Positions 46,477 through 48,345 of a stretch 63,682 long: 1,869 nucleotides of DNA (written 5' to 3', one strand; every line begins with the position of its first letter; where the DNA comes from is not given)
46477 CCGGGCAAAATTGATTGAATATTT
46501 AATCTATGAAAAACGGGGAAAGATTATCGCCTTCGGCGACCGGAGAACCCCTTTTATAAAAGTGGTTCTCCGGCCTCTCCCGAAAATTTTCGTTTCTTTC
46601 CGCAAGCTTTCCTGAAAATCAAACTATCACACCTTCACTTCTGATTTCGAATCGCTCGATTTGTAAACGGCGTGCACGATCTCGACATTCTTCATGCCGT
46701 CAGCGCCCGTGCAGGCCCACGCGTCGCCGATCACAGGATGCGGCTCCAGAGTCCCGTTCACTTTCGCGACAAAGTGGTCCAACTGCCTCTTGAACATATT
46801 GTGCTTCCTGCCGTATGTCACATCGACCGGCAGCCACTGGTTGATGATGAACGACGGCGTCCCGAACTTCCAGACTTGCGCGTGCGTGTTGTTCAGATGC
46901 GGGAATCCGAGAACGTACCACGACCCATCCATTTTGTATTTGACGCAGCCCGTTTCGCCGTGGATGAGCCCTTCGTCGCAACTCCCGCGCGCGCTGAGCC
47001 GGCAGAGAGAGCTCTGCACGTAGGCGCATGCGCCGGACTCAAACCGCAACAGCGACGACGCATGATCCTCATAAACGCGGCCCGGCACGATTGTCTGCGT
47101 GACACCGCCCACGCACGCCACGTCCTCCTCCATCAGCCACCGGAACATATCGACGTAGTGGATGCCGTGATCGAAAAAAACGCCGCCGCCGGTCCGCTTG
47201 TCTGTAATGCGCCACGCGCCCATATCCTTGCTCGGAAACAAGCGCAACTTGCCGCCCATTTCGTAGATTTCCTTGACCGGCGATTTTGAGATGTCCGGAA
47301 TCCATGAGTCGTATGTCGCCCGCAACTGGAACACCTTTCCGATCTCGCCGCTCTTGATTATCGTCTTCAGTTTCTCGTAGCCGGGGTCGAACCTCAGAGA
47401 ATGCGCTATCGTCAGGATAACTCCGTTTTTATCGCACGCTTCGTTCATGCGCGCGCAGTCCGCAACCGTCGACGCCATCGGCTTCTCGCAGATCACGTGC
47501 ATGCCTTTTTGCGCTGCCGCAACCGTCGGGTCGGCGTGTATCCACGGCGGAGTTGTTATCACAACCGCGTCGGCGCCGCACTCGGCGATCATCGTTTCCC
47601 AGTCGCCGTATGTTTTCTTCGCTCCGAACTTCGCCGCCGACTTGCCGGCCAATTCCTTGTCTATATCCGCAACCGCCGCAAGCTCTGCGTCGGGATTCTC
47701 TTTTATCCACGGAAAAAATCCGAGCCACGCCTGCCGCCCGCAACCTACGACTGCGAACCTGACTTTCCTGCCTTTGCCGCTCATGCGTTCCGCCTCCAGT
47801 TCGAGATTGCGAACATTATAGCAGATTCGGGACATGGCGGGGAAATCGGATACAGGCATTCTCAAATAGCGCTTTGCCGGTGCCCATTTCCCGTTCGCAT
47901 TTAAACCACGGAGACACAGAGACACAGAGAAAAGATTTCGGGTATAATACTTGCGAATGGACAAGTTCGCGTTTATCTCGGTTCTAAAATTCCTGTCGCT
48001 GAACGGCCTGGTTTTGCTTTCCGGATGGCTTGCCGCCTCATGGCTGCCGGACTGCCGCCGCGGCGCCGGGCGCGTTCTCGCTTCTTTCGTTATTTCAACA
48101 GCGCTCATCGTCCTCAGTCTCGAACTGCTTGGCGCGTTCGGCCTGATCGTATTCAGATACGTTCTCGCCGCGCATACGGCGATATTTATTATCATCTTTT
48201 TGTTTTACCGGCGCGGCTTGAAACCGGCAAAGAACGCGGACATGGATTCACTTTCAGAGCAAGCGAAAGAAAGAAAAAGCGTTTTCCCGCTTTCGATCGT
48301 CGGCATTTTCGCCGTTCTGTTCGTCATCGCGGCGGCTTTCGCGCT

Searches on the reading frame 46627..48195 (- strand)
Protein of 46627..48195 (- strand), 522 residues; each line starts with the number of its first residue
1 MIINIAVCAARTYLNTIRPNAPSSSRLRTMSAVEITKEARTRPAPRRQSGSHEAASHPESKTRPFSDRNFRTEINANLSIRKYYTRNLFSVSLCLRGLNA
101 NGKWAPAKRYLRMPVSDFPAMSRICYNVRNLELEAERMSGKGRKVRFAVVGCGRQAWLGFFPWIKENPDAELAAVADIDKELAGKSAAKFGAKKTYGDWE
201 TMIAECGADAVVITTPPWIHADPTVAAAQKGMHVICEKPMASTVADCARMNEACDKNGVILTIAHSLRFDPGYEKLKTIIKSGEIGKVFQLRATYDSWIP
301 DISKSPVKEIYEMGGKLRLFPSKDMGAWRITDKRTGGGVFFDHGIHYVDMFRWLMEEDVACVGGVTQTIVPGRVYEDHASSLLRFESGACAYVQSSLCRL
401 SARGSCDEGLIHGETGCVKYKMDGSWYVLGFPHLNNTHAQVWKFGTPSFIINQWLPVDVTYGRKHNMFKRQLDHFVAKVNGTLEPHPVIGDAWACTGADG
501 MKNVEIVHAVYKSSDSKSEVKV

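Call 62: search_protein_families(library=pfam, proteins=[window:46627-48195:-], max_evalue=0.00001)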
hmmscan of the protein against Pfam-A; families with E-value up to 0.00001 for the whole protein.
window:46627-48195:- (522 aa): 3 families
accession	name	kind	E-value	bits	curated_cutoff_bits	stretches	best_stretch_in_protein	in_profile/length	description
PF01408.29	GFO_IDH_MocA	-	2.6e-25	89.9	24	1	145-265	1-120/120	Oxidoreductase family, NAD-binding Rossmann fold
PF22725.1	GFO_IDH_MocA_C3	-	1.7e-23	83.4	27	1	273-417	1-122/124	GFO/IDH/MocA C-terminal domain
PF02894.22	GFO_IDH_MocA_C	-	7.7e-15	55.7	22.9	1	280-522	4-218/218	Oxidoreductase family, C-terminal alpha/beta domain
